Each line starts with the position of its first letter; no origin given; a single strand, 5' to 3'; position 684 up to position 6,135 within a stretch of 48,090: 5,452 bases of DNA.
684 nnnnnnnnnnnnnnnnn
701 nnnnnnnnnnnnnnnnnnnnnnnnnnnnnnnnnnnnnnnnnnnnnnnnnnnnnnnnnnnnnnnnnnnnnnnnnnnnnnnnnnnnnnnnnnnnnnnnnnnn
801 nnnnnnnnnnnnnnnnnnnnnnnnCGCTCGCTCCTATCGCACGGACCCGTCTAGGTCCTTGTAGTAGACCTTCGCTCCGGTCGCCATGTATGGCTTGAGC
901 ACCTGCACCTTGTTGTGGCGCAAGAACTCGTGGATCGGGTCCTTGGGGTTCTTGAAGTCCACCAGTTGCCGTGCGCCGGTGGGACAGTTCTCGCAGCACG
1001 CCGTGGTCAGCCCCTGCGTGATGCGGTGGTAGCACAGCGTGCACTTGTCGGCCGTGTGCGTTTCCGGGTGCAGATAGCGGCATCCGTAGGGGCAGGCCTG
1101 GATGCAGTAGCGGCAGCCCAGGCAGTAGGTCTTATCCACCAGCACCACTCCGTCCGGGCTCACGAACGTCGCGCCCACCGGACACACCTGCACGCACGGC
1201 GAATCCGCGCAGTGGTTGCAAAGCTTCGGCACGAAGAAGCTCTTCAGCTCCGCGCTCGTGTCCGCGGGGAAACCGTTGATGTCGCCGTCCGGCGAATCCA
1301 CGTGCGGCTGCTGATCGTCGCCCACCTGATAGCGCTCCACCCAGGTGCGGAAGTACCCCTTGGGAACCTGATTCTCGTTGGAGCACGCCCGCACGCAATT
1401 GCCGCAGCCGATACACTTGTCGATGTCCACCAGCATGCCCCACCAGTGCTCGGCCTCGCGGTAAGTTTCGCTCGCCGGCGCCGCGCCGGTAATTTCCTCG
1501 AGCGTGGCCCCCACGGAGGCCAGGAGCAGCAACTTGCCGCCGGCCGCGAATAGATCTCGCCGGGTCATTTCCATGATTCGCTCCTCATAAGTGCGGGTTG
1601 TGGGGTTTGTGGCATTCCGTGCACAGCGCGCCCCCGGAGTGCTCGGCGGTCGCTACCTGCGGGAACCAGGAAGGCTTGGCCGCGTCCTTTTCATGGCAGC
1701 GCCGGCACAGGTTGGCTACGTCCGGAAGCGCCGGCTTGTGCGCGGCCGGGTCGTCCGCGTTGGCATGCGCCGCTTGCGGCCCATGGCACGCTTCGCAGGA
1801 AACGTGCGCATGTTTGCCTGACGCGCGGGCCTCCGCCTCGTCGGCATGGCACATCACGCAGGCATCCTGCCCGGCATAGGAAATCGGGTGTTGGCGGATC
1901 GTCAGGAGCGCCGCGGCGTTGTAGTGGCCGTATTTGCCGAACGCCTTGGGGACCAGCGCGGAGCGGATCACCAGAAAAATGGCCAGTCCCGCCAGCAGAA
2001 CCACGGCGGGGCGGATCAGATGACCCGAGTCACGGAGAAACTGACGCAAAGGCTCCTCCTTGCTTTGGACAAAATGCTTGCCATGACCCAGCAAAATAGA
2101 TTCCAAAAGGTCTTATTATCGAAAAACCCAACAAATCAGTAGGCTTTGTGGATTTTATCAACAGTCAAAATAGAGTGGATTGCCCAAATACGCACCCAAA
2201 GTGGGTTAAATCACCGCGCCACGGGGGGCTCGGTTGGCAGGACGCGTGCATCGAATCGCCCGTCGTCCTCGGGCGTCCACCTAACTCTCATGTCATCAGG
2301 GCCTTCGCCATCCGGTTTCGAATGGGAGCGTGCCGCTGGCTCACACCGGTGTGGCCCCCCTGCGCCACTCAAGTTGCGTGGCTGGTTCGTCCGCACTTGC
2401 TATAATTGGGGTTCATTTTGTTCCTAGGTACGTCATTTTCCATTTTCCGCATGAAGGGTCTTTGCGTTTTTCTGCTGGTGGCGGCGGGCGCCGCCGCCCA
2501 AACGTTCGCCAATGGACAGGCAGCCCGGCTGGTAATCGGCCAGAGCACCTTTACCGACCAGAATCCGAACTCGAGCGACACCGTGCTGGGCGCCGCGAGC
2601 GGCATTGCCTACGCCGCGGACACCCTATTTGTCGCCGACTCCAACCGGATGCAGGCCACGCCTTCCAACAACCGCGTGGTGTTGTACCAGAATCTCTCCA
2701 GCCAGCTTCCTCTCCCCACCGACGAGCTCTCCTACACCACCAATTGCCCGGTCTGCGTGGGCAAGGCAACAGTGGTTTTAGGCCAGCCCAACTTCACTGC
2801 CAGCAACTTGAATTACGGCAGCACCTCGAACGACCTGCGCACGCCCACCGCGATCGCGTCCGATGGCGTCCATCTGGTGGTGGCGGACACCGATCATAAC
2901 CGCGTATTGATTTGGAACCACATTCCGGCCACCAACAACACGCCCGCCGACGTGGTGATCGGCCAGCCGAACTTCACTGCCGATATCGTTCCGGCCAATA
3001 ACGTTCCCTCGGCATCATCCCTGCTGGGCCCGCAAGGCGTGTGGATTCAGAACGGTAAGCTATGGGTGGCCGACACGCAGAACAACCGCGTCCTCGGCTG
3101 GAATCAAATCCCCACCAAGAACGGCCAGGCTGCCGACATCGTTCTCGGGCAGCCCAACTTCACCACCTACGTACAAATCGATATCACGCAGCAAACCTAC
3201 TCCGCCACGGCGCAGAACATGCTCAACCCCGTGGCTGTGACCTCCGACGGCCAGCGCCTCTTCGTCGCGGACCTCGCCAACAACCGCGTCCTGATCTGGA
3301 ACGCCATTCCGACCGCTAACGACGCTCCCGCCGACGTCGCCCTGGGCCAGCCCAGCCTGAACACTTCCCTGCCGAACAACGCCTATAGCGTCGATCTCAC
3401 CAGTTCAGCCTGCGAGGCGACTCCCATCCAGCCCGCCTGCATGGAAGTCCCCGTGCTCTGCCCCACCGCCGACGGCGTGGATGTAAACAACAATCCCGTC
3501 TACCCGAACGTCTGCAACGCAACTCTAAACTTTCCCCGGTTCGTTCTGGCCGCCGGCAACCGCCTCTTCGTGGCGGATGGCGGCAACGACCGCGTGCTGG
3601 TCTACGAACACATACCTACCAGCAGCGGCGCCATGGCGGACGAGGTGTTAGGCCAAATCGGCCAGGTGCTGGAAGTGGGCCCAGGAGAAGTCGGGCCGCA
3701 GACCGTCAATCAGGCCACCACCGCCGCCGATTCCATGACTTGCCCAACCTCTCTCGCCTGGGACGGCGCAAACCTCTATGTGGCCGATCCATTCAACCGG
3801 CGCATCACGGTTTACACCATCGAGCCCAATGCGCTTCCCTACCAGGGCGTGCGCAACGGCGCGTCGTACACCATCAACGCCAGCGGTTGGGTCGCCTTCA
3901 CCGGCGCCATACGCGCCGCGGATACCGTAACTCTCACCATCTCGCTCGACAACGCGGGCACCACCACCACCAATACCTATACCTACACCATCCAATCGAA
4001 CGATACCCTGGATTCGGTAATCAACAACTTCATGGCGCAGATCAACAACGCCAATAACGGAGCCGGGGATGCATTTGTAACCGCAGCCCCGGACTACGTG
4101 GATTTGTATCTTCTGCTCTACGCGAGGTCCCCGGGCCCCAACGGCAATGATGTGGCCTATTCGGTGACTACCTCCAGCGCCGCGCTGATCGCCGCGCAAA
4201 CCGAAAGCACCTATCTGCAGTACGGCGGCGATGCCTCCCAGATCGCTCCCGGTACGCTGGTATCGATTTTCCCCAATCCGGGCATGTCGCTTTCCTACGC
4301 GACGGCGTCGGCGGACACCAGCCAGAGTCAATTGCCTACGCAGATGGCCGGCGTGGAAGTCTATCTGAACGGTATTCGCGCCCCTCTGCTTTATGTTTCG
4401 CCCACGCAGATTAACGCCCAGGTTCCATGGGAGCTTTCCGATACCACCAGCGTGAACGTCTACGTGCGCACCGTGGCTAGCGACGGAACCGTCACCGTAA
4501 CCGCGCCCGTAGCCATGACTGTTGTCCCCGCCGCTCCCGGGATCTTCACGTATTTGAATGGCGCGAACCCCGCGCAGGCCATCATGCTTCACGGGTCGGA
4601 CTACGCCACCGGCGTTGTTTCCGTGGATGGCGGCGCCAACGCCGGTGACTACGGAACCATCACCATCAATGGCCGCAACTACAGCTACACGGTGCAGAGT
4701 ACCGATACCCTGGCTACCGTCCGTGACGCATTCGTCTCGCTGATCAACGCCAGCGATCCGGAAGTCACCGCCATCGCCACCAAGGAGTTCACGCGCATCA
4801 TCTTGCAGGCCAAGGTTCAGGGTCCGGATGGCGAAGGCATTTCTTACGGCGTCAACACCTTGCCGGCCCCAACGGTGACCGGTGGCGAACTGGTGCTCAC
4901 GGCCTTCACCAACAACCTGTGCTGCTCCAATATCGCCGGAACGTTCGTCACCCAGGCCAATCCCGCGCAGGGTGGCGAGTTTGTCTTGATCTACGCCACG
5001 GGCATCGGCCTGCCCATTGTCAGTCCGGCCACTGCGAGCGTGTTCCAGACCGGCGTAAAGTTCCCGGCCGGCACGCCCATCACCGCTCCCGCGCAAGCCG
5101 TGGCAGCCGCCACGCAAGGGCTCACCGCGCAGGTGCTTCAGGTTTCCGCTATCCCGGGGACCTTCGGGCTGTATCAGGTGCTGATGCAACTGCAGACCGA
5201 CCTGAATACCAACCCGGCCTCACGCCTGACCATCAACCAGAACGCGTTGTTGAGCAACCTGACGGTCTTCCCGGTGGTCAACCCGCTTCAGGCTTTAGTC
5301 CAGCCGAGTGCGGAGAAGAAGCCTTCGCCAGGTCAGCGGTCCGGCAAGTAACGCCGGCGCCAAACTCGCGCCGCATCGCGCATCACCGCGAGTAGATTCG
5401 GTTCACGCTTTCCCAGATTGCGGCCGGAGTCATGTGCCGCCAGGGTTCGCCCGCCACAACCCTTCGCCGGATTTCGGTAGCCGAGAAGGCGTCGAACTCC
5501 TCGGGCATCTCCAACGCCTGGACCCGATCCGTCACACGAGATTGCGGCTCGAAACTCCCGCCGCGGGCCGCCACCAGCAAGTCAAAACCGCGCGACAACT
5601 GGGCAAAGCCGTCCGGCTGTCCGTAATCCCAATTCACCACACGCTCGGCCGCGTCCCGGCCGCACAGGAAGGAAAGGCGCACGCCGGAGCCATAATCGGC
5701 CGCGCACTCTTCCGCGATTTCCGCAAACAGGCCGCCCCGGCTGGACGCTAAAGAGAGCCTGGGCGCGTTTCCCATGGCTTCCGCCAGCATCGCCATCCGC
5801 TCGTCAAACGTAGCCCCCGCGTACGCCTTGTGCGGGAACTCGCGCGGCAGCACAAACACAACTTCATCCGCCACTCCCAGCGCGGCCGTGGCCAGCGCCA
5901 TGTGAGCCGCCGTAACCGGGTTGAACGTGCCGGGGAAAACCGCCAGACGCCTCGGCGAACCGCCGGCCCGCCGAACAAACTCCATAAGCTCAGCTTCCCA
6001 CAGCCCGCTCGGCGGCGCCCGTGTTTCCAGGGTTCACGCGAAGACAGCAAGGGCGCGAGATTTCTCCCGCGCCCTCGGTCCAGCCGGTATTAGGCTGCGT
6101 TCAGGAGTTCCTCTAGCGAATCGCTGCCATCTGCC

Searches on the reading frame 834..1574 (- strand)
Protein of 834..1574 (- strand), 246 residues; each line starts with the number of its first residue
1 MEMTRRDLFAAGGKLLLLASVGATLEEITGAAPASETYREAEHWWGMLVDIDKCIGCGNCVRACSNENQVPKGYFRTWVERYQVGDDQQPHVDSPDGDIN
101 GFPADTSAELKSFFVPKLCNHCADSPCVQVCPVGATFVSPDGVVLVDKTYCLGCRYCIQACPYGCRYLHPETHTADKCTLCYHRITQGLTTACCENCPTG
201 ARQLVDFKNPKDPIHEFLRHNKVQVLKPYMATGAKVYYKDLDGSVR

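Call 40: search_protein_families(library=pfam, proteins=[window:834-1574:-], max_evalue=0.0001)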
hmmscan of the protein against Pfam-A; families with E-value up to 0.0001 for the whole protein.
window:834-1574:- (246 aa): 7 families
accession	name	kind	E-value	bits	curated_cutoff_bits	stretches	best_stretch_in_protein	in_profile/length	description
PF13247.11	Fer4_11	-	6.6e-25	87.7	26.2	1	112-206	3-99/100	4Fe-4S dicluster domain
PF12837.12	Fer4_6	-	1.3e-13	50.6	25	1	49-65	4-20/24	4Fe-4S binding domain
PF12838.12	Fer4_7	-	3.4e-11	43.9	27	2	53-135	1-52/52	4Fe-4S dicluster domain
PF12797.12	Fer4_2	-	2.7e-10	39.9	24.5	1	45-65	1-21/22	4Fe-4S binding domain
PF00037.32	Fer4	-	1.7e-09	37.6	21.1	1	49-64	3-18/24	4Fe-4S binding domain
PF13237.11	Fer4_10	-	2.9e-09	37.1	25.5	1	115-162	5-53/53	4Fe-4S dicluster domain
PF13187.11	Fer4_9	-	5e-09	36.5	27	1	53-135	1-51/52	4Fe-4S dicluster domain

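Call 50: search_protein_families(library=ncbifam, proteins=[window:834-1574:-], max_evalue=0.001)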
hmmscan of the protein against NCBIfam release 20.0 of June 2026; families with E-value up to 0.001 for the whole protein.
window:834-1574:- (246 aa): 47 families (the best 25 are shown)
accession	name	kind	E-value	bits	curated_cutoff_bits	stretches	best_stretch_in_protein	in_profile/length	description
NF011569.0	PRK14993.1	equivalog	3.5e-60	203.5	416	2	107-243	88-226/244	tetrathionate reductase subunit TtrB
NF045797.1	DsrO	equivalog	1.7e-48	165.1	200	1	1-239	1-234/235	sulfate reduction electron transfer complex DsrMKJOP subunit DsrO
TIGR03149.1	cyt_nit_nrfC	equivalog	1.7e-42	145.3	377.6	1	3-237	2-214/225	cytochrome c nitrite reductase Fe-S protein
NF041715.1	arsenate_red_ArrB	equivalog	3.4e-37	128.2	450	3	109-165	47-103/233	arsenate respiratory reductase iron-sulfur subunit ArrB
TIGR03478.1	DMSO_red_II_bet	subfamily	5.6e-32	110.9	480.7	1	112-238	124-252/321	DMSO reductase family type II enzyme, iron-sulfur subunit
NF042979.1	EthbenzDh_ebdB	equivalog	1.9e-30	106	740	1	113-239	147-275/354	ethylbenzene dehydrogenase subunit beta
NF008134.0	PRK10882.1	equivalog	1.1e-29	103.5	263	1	3-201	2-202/329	hydrogenase 2 operon protein HybA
NF045715.1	sulf_resp_HmcB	equivalog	1e-28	100.4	420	1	19-202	12-193/307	sulfate respiration complex iron-sulfur protein HmcB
NF041782.1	mnquin_red_QrcC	equivalog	6.5e-27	94.7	400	2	45-168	1-118/239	menaquinone reductase iron-sulfur cluster-binding subunit QrcC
TIGR02951.1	DMSO_dmsB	equivalog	7e-27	94.4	214.1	1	46-202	3-148/161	DMSO/selenate family reductase complex B subunit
TIGR01582.1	FDH-beta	equivalog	6.3e-26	91.1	334.7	1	45-203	22-178/283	formate dehydrogenase subunit beta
TIGR01660.1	narH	equivalog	5.5e-23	81.1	524.05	1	113-204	177-269/492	nitrate reductase subunit beta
NF038355.1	FDH3_beta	equivalog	1.2e-19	71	240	2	118-181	53-121/180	formate dehydrogenase FDH3 subunit beta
NF009408.0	PRK12769.1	equivalog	7.9e-17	60.6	1003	1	118-208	55-148/659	formate-dependent uric acid utilization protein AegA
NF007382.0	PRK09898.1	equivalog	2.4e-16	59.9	213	1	53-209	67-205/208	ferredoxin-like protein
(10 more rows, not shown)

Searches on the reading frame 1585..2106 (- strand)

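Call 40: search_protein_families(library=pfam, proteins=[window:1585-2106:-], max_evalue=0.0001)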
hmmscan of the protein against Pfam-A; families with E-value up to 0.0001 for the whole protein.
window:1585-2106:- (173 aa): 3 families
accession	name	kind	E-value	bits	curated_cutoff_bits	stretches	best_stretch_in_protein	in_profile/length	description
PF14522.11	Cytochrome_C7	-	2.6e-05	24.4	24.8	0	130-169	12-51/67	Cytochrome c7 and related cytochrome c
PF14537.11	Cytochrom_c3_2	-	6.1e-05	23.9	25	0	82-142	8-68/79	Cytochrome c3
PF13435.11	Cytochrome_C554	-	8.6e-05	23.8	20.8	0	77-109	45-84/84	Cytochrome c554 and c-prime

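Call 50: search_protein_families(library=ncbifam, proteins=[window:1585-2106:-], max_evalue=0.001)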
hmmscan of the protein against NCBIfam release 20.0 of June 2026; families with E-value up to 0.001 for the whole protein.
window:1585-2106:- (173 aa): 4 families
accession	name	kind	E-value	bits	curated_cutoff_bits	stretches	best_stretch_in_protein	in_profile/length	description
NF041028.1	decahem_GSU2203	exception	1.1e-08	34.7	325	1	65-171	23-137/317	GSU2203 family decaheme c-type cytochrome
TIGR03508.1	decahem_SO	subfamily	1e-05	25.1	192.2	1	79-170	1-105/258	DmsE family decaheme c-type cytochrome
NF041198.1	UshA_like_PCGU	equivalog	3.4e-05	22.6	275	1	100-141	471-511/519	UshA-like (seleno)protein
TIGR03153.1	cytochr_NrfH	equivalog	0.0006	19.9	134.2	0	70-113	16-64/138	cytochrome c nitrite reductase small subunit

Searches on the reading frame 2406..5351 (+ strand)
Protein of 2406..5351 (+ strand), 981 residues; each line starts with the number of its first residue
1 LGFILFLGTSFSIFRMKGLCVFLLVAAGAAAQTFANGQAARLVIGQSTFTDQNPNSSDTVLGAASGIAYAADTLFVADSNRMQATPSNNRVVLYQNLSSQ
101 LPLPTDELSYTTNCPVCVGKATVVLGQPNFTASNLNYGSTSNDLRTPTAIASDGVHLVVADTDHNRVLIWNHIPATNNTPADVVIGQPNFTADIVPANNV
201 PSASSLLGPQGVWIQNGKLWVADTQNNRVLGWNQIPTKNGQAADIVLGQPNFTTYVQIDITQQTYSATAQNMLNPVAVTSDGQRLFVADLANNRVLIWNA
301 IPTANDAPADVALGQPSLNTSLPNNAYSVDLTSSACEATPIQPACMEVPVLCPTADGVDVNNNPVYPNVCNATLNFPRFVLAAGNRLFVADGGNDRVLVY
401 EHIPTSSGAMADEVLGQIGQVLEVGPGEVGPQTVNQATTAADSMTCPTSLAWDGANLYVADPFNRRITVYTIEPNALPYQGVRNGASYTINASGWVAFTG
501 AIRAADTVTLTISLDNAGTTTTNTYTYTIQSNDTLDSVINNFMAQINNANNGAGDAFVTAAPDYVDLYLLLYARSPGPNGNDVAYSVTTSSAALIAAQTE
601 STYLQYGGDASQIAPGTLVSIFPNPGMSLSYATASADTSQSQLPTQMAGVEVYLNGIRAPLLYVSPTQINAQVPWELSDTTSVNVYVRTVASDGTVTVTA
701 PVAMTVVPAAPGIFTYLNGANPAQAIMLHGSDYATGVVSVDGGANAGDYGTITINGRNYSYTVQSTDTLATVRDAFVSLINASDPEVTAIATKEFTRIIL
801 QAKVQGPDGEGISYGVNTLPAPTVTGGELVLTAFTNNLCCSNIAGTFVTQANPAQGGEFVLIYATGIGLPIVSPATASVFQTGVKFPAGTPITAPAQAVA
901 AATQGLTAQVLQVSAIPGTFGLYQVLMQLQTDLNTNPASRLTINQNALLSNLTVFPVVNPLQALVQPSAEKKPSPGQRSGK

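Call 40: search_protein_families(library=pfam, proteins=[window:2406-5351:+], max_evalue=0.0001)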
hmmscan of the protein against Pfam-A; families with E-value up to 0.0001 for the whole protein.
window:2406-5351:+ (981 aa): 1 family
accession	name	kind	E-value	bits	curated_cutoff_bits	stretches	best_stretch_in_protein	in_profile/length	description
PF01436.27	NHL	-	2e-14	53.2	20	0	207-230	2-26/28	NHL repeat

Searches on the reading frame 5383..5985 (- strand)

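Call 40: search_protein_families(library=pfam, proteins=[window:5383-5985:-], max_evalue=0.0001)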
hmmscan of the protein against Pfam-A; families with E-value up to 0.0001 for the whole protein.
window:5383-5985:- (200 aa): 1 family
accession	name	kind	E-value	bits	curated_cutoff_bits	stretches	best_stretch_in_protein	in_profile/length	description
PF01467.32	CTP_transf_like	-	6.8e-11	42.9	21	1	16-175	1-133/133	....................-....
